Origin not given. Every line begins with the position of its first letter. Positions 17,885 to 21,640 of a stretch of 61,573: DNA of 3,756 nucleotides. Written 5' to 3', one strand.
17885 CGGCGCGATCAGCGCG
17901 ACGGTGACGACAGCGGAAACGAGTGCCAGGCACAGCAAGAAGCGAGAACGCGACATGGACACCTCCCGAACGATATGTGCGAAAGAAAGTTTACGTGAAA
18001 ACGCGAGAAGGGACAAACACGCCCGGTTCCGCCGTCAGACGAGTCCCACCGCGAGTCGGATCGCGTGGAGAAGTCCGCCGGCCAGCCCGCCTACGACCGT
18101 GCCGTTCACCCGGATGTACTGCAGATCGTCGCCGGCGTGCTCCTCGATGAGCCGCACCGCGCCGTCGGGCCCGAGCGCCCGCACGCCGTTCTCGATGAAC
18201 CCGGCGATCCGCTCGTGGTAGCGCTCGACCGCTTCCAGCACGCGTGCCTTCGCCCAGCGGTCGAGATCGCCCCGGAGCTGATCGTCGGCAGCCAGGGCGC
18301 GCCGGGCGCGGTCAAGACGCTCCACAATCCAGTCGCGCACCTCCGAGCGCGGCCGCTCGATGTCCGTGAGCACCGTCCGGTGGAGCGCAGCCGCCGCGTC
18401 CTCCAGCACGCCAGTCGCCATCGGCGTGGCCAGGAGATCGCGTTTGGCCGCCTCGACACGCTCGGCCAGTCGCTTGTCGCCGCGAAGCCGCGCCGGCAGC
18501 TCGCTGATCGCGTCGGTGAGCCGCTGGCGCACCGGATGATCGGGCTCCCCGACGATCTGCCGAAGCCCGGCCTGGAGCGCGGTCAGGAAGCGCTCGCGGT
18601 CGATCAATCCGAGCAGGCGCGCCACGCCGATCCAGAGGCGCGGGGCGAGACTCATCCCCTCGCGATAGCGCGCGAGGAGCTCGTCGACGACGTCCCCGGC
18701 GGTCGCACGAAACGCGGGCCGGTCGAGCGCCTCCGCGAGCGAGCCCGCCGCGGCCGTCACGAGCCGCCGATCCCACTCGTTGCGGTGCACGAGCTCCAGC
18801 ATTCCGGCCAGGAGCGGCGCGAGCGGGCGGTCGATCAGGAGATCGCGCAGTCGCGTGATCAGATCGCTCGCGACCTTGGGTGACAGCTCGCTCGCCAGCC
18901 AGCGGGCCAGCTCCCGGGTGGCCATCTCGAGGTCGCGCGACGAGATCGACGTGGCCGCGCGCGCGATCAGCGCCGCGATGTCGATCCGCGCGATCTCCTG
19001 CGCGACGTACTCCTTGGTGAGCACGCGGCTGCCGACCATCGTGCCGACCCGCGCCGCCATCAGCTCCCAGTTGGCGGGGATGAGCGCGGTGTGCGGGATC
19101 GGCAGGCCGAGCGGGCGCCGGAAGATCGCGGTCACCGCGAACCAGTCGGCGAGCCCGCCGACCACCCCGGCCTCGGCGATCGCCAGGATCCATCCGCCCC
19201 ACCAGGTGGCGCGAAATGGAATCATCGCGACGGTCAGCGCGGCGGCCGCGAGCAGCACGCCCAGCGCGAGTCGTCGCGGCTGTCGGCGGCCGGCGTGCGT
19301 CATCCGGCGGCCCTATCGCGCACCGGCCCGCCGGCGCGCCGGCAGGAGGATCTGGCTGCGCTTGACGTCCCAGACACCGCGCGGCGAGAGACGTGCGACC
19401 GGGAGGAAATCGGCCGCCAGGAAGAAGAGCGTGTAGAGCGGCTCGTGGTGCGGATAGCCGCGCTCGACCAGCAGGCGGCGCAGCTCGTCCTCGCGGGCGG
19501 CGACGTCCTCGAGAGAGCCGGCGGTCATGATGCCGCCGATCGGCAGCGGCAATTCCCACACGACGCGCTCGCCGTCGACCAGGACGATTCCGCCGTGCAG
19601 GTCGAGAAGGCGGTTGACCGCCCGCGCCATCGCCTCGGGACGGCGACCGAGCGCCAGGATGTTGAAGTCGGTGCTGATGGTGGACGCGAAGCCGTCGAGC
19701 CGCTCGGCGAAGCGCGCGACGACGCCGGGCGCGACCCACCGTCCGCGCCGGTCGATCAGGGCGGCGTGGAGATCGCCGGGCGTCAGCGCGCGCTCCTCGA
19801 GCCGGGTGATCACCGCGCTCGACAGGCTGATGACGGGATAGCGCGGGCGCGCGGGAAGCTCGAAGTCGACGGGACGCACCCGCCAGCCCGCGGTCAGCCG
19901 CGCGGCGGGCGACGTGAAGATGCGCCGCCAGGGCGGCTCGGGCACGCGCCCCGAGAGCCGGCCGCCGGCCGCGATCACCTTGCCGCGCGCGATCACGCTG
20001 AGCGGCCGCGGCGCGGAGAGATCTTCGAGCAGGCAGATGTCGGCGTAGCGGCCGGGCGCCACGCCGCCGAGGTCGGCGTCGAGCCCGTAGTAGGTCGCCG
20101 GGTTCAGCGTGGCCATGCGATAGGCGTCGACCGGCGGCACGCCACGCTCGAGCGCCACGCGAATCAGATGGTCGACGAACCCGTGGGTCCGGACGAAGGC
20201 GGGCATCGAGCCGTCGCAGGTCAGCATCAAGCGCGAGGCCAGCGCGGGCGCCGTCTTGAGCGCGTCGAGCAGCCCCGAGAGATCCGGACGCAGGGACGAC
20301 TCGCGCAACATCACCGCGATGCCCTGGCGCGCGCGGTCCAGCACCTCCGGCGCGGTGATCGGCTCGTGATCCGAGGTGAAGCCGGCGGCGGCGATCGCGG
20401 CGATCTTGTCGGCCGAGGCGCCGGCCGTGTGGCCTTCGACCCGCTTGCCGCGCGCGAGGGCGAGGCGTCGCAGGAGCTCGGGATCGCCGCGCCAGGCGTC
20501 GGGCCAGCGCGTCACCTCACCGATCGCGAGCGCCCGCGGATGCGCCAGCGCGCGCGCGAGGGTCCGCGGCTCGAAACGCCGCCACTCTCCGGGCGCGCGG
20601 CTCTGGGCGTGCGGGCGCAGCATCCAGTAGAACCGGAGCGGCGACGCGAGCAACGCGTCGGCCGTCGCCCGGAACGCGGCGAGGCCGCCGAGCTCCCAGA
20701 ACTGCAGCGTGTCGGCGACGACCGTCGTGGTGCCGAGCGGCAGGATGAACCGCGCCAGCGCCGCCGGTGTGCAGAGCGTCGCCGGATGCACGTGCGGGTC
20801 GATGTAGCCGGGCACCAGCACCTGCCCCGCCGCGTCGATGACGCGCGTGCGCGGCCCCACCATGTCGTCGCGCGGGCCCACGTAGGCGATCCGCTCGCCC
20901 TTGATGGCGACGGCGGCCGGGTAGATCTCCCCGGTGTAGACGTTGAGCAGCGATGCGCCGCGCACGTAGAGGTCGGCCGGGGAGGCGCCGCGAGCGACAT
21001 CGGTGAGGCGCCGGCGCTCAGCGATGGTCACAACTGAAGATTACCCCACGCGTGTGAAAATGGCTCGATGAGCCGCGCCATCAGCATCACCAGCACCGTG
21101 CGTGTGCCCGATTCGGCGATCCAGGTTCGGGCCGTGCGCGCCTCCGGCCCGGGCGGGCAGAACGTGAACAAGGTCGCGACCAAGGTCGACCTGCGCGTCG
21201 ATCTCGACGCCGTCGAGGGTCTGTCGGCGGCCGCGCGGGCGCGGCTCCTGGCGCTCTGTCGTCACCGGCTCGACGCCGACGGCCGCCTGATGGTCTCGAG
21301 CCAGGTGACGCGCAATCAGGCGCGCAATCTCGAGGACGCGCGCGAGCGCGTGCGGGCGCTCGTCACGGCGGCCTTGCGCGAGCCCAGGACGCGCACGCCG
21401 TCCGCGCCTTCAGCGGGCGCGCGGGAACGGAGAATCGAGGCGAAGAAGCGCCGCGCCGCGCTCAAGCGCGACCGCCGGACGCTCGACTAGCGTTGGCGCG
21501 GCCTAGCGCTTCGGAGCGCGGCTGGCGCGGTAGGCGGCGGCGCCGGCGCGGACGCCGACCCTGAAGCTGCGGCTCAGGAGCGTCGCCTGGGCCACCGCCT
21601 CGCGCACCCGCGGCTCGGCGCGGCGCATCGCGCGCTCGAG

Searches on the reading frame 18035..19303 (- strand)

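Call 18: search_protein_families(library=pfam, max_evalue=0.001, proteins=[window:18035-19303:-])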
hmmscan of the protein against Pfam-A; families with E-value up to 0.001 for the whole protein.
window:18035-19303:- (422 aa): 1 family
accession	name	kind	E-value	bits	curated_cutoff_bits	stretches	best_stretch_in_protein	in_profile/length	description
PF04286.17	DUF445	-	1.3e-76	259.3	33.8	1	43-417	1-366/368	Protein of unknown function (DUF445)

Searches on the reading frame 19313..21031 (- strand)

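Call 18: search_protein_families(library=pfam, max_evalue=0.001, proteins=[window:19313-21031:-])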
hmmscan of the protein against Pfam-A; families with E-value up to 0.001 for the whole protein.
window:19313-21031:- (572 aa): 3 families
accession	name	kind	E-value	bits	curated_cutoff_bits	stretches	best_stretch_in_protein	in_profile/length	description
PF13382.11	Adenine_deam_C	-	7.7e-35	120.2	27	1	421-559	27-168/169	Adenine deaminase C-terminal domain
PF01979.26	Amidohydro_1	-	4e-17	62.9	25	1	71-352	1-344/345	Amidohydrolase family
PF07969.17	Amidohydro_3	-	6.5e-12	46.1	29.7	2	195-337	306-446/472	Amidohydrolase family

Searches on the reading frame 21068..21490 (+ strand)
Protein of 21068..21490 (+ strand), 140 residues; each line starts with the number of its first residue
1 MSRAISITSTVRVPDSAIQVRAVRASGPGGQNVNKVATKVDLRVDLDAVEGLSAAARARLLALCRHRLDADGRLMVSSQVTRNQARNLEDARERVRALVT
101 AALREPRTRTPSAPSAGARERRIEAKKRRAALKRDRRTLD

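Call 77: search_protein_families(library=pfam, max_evalue=0.01, proteins=[window:21068-21490:+])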
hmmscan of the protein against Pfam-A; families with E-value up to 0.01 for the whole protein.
window:21068-21490:+ (140 aa): 1 family
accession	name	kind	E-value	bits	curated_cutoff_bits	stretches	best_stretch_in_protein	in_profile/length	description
PF00472.26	RF-1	-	1.3e-17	64.2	35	1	10-134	4-108/116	RF-1 domain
